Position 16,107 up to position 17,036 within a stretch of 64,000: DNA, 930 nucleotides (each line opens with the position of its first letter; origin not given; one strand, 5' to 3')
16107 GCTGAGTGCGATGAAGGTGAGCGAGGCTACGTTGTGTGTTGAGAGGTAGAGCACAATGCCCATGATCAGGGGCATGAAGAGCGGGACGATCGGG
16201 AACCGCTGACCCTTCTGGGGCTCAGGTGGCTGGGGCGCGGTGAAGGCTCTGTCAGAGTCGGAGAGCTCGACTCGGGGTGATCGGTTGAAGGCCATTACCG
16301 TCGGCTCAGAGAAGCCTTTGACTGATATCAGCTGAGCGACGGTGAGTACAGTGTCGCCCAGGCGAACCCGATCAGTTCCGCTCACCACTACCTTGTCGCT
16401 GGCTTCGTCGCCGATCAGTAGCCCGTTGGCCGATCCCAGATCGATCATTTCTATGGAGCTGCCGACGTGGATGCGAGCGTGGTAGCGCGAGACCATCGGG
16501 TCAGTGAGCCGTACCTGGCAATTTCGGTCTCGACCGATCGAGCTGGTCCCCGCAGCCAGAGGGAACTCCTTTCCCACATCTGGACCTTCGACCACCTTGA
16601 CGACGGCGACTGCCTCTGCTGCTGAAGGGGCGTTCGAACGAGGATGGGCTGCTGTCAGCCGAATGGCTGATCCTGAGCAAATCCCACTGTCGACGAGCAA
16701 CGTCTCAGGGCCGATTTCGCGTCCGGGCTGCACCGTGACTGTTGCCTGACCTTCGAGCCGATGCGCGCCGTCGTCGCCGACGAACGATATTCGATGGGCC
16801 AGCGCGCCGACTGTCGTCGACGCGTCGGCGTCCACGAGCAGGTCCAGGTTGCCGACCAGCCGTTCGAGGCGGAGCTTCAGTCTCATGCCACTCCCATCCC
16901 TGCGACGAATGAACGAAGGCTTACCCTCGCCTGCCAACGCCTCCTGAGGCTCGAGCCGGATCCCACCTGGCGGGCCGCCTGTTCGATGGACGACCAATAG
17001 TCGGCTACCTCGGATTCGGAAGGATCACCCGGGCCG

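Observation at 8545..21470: T7SS-like EssC + WXG100 genes translationally fused into a MoxR-DUF58-transglutaminase-like operon, with no recognisable canonical T7SS membrane components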

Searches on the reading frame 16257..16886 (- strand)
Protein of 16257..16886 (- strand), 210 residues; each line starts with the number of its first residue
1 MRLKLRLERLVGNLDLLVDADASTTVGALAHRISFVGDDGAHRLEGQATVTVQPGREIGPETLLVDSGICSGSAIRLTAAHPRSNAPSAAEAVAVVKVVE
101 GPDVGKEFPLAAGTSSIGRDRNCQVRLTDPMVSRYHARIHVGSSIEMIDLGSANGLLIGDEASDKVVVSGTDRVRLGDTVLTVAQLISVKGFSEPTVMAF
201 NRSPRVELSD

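Call 61: predict_structure(alignment_id=A1)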
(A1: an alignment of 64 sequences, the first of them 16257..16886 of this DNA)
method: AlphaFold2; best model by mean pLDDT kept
length: 210 residues; sequences in the alignment: 64
mean_pLDDT: 88.0   pTM: 0.59
mean pLDDT of the five models: 88.0, 87.6, 87.5, 86.8, 86.7
residues with pLDDT >= 90: 153; 70-90: 20; 50-70: 31; < 50: 6
segments of 3 or more residues with pLDDT < 50: 195-199
pLDDT, mean of each block of 10 residues (from residue 1): 95 95 95 81 81 90 93 94 60 95 98 95 96 98 96 95 96 98 84 51 62
secondary structure, 60 per line:
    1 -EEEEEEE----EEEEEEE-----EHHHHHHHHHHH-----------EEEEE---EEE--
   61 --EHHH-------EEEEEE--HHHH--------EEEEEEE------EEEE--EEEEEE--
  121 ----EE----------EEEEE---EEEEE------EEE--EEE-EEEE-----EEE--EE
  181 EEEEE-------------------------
elements in order: E2-8 E13-19 H26-36 E48-52 E56-58 E74-79 H82-85 E94-100 E107-110 E113-118 E137-141 E145-149 E156-158 E161-163 E165-168 E174-176 E179-185

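Call 63: fold_search(model_id=the predicted structure, library=pdb)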
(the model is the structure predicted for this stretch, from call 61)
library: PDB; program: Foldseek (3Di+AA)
matches with E <= 10: 1459; with E <= 0.001: 98
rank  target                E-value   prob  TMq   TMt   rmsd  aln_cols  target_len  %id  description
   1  7rj3_C                5.0e-10  1.00  0.42  0.85   1.3        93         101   31  Crystal Structure of the Forkhead Associated (FHA) Domain of the Glycogen Accumulation Regulator (GarA) from Mycobacte (released 2021-07-28)
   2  7rj3_B                5.2e-10  1.00  0.42  0.80   1.6        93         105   31  Crystal Structure of the Forkhead Associated (FHA) Domain of the Glycogen Accumulation Regulator (GarA) from Mycobacte (released 2021-07-28)
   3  4qcj                  6.6e-10  1.00  0.42  0.85   1.3        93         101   30  Crystal Structure of OdhI from Corynebacterium glutamicum (released 2014-07-02)
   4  6i2q_B                6.6e-10  1.00  0.42  0.88   1.3        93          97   33  Crystal structure of the wild-type SucA domain of Mycobacterium smegmatis KGD (alpha-ketoglutarate decarboxylase), in  (released 2019-05-22)
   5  6i2p_E                7.8e-10  1.00  0.42  0.82   1.4        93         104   31  Crystal structure of the Mycobacterium tuberculosis PknB kinase domain (L33E mutant) in complex with its substrate Gar (released 2019-05-22)
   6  8p5x_G                8.7e-10  1.00  0.42  0.83   1.3        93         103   30  Single particle cryo-EM structure of the complex between Corynebacterium glutamicum homohexameric 2-oxoglutarate dehyd (released 2023-08-16)
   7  6i2r_B                9.8e-10  1.00  0.42  0.90   1.4        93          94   33  Crystal structure of the SucA domain of Mycobacterium smegmatis KGD (alpha-ketoglutarate decarboxylase), mutant R802A, (released 2019-05-22)
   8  8p5r_G                1.2e-09  1.00  0.42  0.86   1.4        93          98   33  Crystal structure of full-length, homohexameric 2-oxoglutarate dehydrogenase KGD from Mycobacterium smegmatis in compl (released 2023-08-16)
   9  6i2p_D                1.6e-09  1.00  0.42  0.75   1.4        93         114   31  Crystal structure of the Mycobacterium tuberculosis PknB kinase domain (L33E mutant) in complex with its substrate Gar (released 2019-05-22)
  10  3gqs_A                4.0e-09  1.00  0.42  0.86   1.4        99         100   30  Crystal structure of the FHA domain of CT664 protein from Chlamydia trachomatis (released 2009-04-07)
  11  7rj3_A                5.7e-09  1.00  0.42  0.82   1.3        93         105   31  Crystal Structure of the Forkhead Associated (FHA) Domain of the Glycogen Accumulation Regulator (GarA) from Mycobacte (released 2021-07-28)
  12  6hc1_A                8.4e-09  1.00  0.41  0.80   2.2        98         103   30  Bdellovibrio bacteriovorus DgcB FHA in complex with phosphorylated N-terminal peptide (released 2019-08-28)
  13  6i2r_D                1.2e-08  1.00  0.40  0.88   1.3        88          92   34  Crystal structure of the SucA domain of Mycobacterium smegmatis KGD (alpha-ketoglutarate decarboxylase), mutant R802A, (released 2019-05-22)
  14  3poa_A                1.2e-08  1.00  0.41  0.86   1.7        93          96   29  Structural and functional analysis of phosphothreonine-dependent FHA domain interactions (released 2011-01-26)
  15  8p5r_H                1.5e-08  1.00  0.42  0.89   1.6        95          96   32  Crystal structure of full-length, homohexameric 2-oxoglutarate dehydrogenase KGD from Mycobacterium smegmatis in compl (released 2023-08-16)
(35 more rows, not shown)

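Call 88: find_related_loci(query=A1, collection=metagenome_contigs, flank=10000)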
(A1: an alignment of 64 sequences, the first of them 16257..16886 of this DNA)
Query A1 (210 aa) in metagenome_contigs; peptide patterns used: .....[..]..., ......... (x = any residue, [..] = any of these).
600 stretches matched a pattern (row limit reached: there are more); 140 encode a relative of the query (tblastn E <= 1e-3); the best 80 are kept; 80 distinct loci.
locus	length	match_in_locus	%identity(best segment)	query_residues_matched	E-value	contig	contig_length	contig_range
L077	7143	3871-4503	47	1-207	6e-50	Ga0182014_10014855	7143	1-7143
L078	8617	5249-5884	42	1-207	4e-39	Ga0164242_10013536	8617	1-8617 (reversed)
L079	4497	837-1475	41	1-206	5e-39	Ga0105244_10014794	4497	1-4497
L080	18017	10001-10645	42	1-206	1e-38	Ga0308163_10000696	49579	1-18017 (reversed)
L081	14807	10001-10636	41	1-206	2e-38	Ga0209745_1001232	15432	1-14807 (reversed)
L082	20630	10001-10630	40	1-207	2e-38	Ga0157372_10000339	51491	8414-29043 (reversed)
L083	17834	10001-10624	41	1-206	4e-37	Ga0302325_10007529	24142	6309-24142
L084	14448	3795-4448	40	1-206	1e-36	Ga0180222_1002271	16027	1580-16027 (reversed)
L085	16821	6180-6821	42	1-206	3e-35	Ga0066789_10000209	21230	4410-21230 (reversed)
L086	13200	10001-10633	41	1-207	4e-35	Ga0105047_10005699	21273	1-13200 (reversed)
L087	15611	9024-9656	40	1-209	8e-35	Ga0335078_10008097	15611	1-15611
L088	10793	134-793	37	1-206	9e-34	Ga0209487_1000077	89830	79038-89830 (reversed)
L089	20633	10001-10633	39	1-206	1e-33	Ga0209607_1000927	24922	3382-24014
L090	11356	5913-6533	40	1-207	4e-33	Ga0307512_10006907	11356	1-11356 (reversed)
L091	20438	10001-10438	46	64-206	3e-32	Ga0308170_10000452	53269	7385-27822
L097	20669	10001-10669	36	1-206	3e-30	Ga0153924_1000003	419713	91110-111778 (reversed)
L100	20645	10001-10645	35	1-206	6e-30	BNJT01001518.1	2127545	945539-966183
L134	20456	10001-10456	42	60-206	4e-25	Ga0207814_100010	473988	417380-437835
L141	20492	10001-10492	37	44-207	7e-24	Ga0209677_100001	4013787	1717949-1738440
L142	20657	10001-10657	35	1-207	8e-24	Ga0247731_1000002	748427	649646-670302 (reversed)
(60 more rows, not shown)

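Call 91: search_protein_families(library=pfam, proteins=[L097:429-2981:+, L097:2971-4683:+, L097:5509-7569:+, L097:7566-9254:+, L097:14541-15182:+, L097:15222-17528:+, L097:17525-18349:+, L097:18359-19567:+, L100:4701-7334:+, L100:7609-8745:+], max_evalue=0.001)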
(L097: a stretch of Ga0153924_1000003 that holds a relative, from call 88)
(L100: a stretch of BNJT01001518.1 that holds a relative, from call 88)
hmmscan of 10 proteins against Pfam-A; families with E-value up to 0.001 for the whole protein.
L097:429-2981:+ (850 aa): 2 families
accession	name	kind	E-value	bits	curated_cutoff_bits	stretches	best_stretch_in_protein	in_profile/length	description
PF01841.26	Transglut_core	-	6.8e-20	71.8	23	1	489-614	3-108/108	Transglutaminase-like superfamily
PF11992.13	TgpA_N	-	1.3e-16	61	30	1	71-458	4-329/333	TgpA N-terminal domain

L097:2971-4683:+ (570 aa): 5 families
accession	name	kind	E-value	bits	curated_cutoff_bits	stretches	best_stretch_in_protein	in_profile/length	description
PF06271.18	RDD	-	1.6e-10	41.9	24.1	1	103-271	1-137/137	RDD family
PF13248.11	Zn_ribbon_3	-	3.4e-06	26.7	27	1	8-29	5-26/26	zinc-ribbon domain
PF00498.31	FHA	-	1.1e-05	26.2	20.7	1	501-561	14-67/67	FHA domain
PF13240.11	Zn_Ribbon_1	-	1.8e-05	24.8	25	1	8-29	2-23/23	zinc-ribbon domain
PF12773.13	DZR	-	2.4e-05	24.8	27.3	1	8-30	1-23/45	Double zinc ribbon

L097:5509-7569:+ (686 aa): 1 family
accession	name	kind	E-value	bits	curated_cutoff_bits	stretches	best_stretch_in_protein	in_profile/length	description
PF00498.31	FHA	-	0.00046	21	20.7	1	617-675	14-67/67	FHA domain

L097:7566-9254:+ (562 aa): 4 families
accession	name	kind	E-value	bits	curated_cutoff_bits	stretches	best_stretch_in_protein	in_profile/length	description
PF00069.31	Pkinase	-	6.4e-42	144.2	31.7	1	17-267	2-257/263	Protein kinase domain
PF07714.23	PK_Tyr_Ser-Thr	-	1.9e-30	106.5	23.1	1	19-263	4-250/258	Protein tyrosine and serine/threonine kinase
PF03109.22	ABC1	-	5.4e-06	26.2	22.9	1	88-169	141-222/244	ABC1 atypical kinase-like domain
PF01636.29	APH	-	0.00087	19.6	23.2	0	130-160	165-196/239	Phosphotransferase enzyme family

L097:14541-15182:+ (213 aa): 0 families

L097:15222-17528:+ (768 aa): 8 families
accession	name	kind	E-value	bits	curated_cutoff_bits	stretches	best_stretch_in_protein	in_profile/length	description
PF01653.23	DNA_ligase_aden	-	4.2e-93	311.9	27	1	97-350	2-253/253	NAD-dependent DNA ligase adenylation domain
PF03120.22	DNA_ligase_OB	-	3.5e-29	100.9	32.9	1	354-430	2-78/79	NAD-dependent DNA ligase OB-fold domain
PF12826.13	HHH_2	-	8.7e-22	77.5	27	1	581-644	1-64/64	Helix-hairpin-helix motif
PF00533.33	BRCT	-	1.2e-13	51.5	21.3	1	666-736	6-77/78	BRCA1 C Terminus (BRCT) domain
PF03119.21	DNA_ligase_ZBD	-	8.1e-10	38.8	25.8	1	442-469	1-26/27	NAD-dependent DNA ligase C4 zinc finger domain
PF22745.1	Nlig-Ia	-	7.7e-06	26.9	27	1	48-83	17-52/92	DNA ligase-like, N-terminal NAD+-binding domain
PF14520.12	HHH_5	-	4.4e-05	24.3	27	1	586-631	5-51/57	Helix-hairpin-helix domain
PF12738.14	PTCB-BRCT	-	8.3e-05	23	22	1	670-728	2-59/63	twin BRCT domain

L097:17525-18349:+ (274 aa): 1 family
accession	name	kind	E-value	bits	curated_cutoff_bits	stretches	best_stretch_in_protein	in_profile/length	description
PF00459.30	Inositol_P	-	6.6e-49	167.2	27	1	4-241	2-238/271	Inositol monophosphatase family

L097:18359-19567:+ (402 aa): 5 families
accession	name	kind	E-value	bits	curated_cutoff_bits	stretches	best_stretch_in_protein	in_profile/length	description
PF13304.12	AAA_21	-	3.3e-31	109.9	27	1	26-363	4-303/304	AAA domain, putative AbiEii toxin, Type IV TA system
PF13175.12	AAA_15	-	5.5e-13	49.7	32.1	1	1-45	1-47/374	AAA ATPase domain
PF02463.25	SMC_N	-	4.2e-10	39.9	40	1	1-42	1-45/220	RecF/RecN/SMC N terminal domain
PF13476.12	AAA_23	-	4.4e-06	27.9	27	1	5-43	2-41/201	AAA domain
PF11398.14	DUF2813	-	0.00023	21.1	21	0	3-44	4-45/372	Protein of unknown function (DUF2813)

L100:4701-7334:+ (877 aa): 1 family
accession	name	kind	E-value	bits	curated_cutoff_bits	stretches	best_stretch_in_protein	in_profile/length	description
PF00498.31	FHA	-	3.4e-09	37.4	20.7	1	810-868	14-67/67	FHA domain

L100:7609-8745:+ (378 aa): 2 families
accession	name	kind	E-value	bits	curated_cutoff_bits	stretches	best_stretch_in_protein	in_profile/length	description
PF00069.31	Pkinase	-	9.6e-23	81.3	31.7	1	1-173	77-253/263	Protein kinase domain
PF07714.23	PK_Tyr_Ser-Thr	-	4.5e-16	59.4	23.1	1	1-171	80-248/258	Protein tyrosine and serine/threonine kinase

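Call 92: search_protein_families(library=pfam, proteins=[L141:7965-9794:-, L141:5780-6979:-, L141:1958-4072:-, L141:14927-16276:-, L141:17656-18936:-, L142:7302-8519:-, L142:4626-6350:-, L142:2920-4629:-, L142:15345-19226:-, L134:14641-16380:+], max_evalue=0.001)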
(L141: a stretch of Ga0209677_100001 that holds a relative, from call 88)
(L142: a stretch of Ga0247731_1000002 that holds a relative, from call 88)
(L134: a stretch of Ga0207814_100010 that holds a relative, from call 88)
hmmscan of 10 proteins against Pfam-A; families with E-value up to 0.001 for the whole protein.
L141:7965-9794:- (609 aa): 1 family
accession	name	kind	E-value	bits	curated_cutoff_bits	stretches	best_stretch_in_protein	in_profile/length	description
PF21725.3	T7SS_signal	-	9.4e-12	45.8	27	1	139-318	59-233/241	Putative T7SS secretion signal domain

L141:5780-6979:- (399 aa): 0 families

L141:1958-4072:- (704 aa): 8 families
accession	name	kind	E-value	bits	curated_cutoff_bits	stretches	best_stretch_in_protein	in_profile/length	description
PF00009.33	GTP_EFTU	-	6.2e-68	228.5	26.5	1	10-288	1-188/188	Elongation factor Tu GTP binding domain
PF03764.24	EFG_IV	-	1.1e-45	154.7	24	1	486-608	1-121/121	Elongation factor G, domain IV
PF14492.12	EFG_III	-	8.9e-35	119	27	1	411-485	1-75/75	Elongation Factor G, domain III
PF00679.30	EFG_C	-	2.1e-31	108.2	27.9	1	610-696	1-88/89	Elongation factor G C-terminus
PF03144.31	GTP_EFTU_D2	-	2.8e-17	63.3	30.3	1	331-397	1-72/73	Elongation factor Tu domain 2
PF22042.2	EF-G_D2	-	1.1e-15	57.9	27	1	316-398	1-82/84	Elongation factor G domain 2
PF16658.11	RF3_C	-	3.1e-07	30.7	40.1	1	420-502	15-97/132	Class II release factor RF3, C-terminal domain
PF01926.29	MMR_HSR1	-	0.00011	22.7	21.9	1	58-138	27-113/113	50S ribosome-binding GTPase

L141:14927-16276:- (449 aa): 0 families

L141:17656-18936:- (426 aa): 4 families
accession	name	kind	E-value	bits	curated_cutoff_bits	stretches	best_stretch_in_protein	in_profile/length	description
PF11104.14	PilM_2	-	3.6e-40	138.4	27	1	84-422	1-338/340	Type IV pilus assembly protein PilM;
PF14450.12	FtsA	-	4.9e-14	53.2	31.8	1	261-392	1-113/127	Cell division protein FtsA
PF25216.1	Volactin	-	5.9e-07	29.7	35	1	263-379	171-288/321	Volactin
PF06723.19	MreB_Mbl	-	0.00072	18.9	27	0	331-390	245-305/327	MreB/Mbl protein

L142:7302-8519:- (405 aa): 3 families
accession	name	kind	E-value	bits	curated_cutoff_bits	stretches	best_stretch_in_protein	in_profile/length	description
PF18936.5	DUF5684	-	8.4e-14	52.4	27.4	1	42-117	1-74/81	Family of unknown function (DUF5684)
PF00498.31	FHA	-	1.5e-07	32.1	20.7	1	317-368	3-45/67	FHA domain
PF16697.10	Yop-YscD_cpl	-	7.1e-06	26.6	33.2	1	303-398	7-89/94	Inner membrane component of T3SS, cytoplasmic domain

L142:4626-6350:- (574 aa): 4 families
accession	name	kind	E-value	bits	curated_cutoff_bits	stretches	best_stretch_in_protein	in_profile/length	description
PF00437.27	T2SSE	-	8.7e-137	456.1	24.9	1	187-571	3-370/370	Type II/IV secretion system protein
PF05157.20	MshEN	-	2.7e-22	79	23.1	1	74-159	2-88/90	MshEN domain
PF25199.1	nSTAND_NTPase5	-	3.4e-05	24.1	34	1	320-371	35-87/145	Novel STAND NTPase 5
PF13191.12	AAA_16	-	0.00092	20.2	32.6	0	323-374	24-64/167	AAA ATPase domain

L142:2920-4629:- (569 aa): 4 families
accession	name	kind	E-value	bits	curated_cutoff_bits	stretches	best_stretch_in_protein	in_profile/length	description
PF00437.27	T2SSE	-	5e-50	170.6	24.9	1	195-543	13-358/370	Type II/IV secretion system protein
PF13555.12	AAA_29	-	5.4e-05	23.3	27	1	308-339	15-46/61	P-loop containing region of AAA domain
PF13401.12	AAA_22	-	7.1e-05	23.6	27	1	315-397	5-93/130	AAA domain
PF00004.35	AAA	-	0.00045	21.1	21.2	1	318-401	1-70/131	ATPase family associated with various cellular activities (AAA)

L142:15345-19226:- (1293 aa): 5 families
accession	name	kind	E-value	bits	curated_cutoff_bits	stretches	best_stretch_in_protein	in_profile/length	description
PF04997.17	RNA_pol_Rpb1_1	-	2.5e-77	260.7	39.7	1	6-417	3-312/312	RNA polymerase Rpb1, domain 1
PF04998.22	RNA_pol_Rpb1_5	-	6.2e-63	213.2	28.5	1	828-1150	1-259/267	RNA polymerase Rpb1, domain 5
PF00623.25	RNA_pol_Rpb1_2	-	8.3e-40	137.2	25.3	1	419-560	1-165/166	RNA polymerase Rpb1, domain 2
PF04983.23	RNA_pol_Rpb1_3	-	4.5e-18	66.1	28.9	1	564-721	1-162/162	RNA polymerase Rpb1, domain 3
PF05000.22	RNA_pol_Rpb1_4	-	3.6e-14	53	24.8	1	751-816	2-82/107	RNA polymerase Rpb1, domain 4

L134:14641-16380:+ (579 aa): 0 families

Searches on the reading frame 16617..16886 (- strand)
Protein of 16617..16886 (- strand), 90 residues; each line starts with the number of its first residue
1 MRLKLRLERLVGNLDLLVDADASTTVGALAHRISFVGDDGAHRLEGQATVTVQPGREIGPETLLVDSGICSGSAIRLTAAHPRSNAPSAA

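Call 66: search_protein_families(library=pfam, alignment_id=A3, max_evalue=1)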
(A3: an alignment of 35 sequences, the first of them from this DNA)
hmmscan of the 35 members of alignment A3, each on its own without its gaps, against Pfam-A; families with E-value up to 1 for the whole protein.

A. member 1, seq(90 aa): 0 families

B. families by the number of members that match (of 35 scanned): 12 families
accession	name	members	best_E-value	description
PF08817.16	YukD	9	4e-07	WXG100 protein secretion system (Wss), protein YukD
PF06234.18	TmoB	5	0.0004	Toluene-4-monooxygenase system protein B (TmoB)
PF21403.4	OTU1_UBXL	3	0.081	OTU1, UBXL domain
PF10790.15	DUF2604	1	0.00026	Protein of Unknown function (DUF2604)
PF00240.29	ubiquitin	1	0.03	Ubiquitin family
PF10342.15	Kre9_KNH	1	0.042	Kre9/KNH-like N-terminal Ig-like domain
PF11976.14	Rad60-SLD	1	0.063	Ubiquitin-2 like Rad60 SUMO-like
PF19950.4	DUF6412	1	0.1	Family of unknown function (DUF6412)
PF03176.21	MMPL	1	0.11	MMPL family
PF07878.17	RHH_5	1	0.13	CopG-like RHH_1 or ribbon-helix-helix domain, RHH_5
PF23603.1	Ubiquitin_TPR1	1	0.15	Telomere repeat-binding protein 1-like, ubiquitin-like domain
PF14313.11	Soyouz_module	1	0.18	N-terminal region of Paramyxovirinae phosphoprotein (P)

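Call 67: search_solved_structures(query=A3, max_evalue=10, show_alignments=2)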
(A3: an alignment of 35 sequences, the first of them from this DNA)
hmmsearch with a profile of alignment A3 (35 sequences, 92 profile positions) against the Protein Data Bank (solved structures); distinct sequences matched with E-value up to 10: 12.
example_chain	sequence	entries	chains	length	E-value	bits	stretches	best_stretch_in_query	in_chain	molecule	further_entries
2mlb_A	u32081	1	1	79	0.00092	22.7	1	17-84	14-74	redesigned ubiquitin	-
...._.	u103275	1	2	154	0.13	15.8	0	21-83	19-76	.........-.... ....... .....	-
9jtc_C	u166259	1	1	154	0.18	15.3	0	21-81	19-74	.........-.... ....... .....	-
4lrs_A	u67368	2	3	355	0.29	14.7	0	11-53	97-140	4-hydroxy-2-oxovalerate aldolase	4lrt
3fn4_A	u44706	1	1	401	0.43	14.1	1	2-30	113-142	NAD-dependent formate dehydrogenase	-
2gsd_A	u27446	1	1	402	0.44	14.1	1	2-30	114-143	NAD-dependent formate dehydrogenase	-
6mdh_A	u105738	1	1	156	0.49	13.9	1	53-82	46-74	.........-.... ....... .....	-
6l0l_A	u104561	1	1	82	1.2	12.7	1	17-85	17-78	Hydra-1ubq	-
6juk_A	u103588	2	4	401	1.4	12.5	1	3-30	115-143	Formate dehydrogenase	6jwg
2nac_A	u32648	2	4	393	1.4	12.5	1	3-30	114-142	NAD-DEPENDENT FORMATE DEHYDROGENASE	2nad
2go1_A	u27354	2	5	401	1.4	12.4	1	3-30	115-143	NAD-dependent formate dehydrogenase | Formate dehydrogenase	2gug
6juj_A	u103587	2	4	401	1.5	12.4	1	3-30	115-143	Formate dehydrogenase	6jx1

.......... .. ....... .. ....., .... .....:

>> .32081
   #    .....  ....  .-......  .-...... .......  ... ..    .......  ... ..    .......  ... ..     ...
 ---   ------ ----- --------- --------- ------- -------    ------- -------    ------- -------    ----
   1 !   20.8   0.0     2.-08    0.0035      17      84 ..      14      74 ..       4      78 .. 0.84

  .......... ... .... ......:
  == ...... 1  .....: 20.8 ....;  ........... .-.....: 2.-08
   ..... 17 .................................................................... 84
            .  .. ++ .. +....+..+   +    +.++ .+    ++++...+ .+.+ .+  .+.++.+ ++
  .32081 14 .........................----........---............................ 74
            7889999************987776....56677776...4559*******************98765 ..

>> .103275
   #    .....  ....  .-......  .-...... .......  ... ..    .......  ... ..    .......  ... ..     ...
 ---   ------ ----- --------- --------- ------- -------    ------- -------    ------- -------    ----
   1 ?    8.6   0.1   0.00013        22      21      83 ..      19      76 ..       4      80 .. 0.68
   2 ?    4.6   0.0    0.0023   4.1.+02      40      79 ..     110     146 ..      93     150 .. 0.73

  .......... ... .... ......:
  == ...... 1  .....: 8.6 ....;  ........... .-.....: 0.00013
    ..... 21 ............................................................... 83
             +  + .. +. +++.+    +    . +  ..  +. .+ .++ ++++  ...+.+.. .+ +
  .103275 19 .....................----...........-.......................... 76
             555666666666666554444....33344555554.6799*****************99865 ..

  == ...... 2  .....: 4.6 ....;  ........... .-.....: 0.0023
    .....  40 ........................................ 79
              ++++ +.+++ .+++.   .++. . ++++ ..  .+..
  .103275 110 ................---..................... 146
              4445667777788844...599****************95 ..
